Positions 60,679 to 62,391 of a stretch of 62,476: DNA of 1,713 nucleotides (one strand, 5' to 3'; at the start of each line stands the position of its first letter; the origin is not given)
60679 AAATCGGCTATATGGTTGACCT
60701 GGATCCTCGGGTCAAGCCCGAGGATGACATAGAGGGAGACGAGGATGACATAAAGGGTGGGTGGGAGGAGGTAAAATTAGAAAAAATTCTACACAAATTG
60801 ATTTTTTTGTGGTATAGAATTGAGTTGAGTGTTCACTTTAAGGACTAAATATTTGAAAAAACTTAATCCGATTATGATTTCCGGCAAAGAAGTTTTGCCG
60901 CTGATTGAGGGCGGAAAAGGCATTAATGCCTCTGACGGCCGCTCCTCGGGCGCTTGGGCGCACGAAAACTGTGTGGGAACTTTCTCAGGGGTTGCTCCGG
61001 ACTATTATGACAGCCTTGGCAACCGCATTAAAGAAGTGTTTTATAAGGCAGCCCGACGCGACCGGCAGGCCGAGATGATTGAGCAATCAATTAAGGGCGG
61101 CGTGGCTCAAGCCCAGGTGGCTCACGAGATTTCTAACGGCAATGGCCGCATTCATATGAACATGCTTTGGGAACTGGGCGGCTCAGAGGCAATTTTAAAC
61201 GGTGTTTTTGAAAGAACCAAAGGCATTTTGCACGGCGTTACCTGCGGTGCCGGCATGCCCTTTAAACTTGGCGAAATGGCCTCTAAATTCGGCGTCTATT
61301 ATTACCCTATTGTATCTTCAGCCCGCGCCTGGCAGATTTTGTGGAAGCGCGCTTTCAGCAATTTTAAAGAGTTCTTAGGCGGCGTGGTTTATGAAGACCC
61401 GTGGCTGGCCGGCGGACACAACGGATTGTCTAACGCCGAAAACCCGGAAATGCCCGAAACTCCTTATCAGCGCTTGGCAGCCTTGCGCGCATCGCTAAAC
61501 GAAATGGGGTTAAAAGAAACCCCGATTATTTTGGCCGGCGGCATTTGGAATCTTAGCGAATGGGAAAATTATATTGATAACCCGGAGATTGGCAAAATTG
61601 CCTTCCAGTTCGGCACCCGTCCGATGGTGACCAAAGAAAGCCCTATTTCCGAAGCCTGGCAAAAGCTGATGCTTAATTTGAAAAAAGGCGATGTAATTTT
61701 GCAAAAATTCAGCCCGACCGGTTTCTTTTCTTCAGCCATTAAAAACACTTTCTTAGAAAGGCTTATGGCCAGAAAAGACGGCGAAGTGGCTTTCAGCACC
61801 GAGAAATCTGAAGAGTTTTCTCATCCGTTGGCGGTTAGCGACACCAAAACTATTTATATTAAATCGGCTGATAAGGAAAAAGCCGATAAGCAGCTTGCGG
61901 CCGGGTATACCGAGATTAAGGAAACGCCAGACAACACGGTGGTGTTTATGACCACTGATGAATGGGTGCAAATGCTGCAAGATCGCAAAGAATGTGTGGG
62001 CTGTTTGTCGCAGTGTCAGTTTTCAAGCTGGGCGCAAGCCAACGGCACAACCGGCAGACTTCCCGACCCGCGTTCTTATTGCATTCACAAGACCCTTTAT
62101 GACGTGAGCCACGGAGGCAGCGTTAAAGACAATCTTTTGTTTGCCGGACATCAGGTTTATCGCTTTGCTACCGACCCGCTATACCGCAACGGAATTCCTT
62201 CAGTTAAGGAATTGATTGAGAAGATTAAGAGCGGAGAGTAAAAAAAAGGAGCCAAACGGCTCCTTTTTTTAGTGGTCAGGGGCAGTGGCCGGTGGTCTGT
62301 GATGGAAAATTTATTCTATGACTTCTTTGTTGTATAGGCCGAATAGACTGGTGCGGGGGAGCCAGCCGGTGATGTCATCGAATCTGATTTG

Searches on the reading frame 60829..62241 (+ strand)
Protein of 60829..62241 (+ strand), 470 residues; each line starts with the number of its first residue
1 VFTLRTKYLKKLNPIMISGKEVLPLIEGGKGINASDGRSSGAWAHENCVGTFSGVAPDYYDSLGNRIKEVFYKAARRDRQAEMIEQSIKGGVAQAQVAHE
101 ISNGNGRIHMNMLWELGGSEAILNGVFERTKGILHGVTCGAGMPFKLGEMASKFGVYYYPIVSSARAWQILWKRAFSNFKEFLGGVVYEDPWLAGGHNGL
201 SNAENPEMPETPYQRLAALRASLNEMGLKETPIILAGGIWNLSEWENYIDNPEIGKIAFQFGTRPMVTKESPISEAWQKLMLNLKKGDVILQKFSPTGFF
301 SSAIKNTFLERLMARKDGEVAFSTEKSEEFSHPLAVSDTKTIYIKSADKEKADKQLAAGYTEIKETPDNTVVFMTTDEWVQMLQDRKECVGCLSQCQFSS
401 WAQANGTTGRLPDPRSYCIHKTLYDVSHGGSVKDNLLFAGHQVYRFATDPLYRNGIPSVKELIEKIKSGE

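Call 81: search_protein_families(library=pfam, proteins=[window:60829-62241:+], max_evalue=0.00001)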
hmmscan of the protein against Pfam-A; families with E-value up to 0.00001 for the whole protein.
window:60829-62241:+ (470 aa): 1 family
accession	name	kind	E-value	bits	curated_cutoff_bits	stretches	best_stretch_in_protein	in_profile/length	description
PF03060.21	NMO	-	1.3e-07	31.8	28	1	153-349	134-298/331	Nitronate monooxygenase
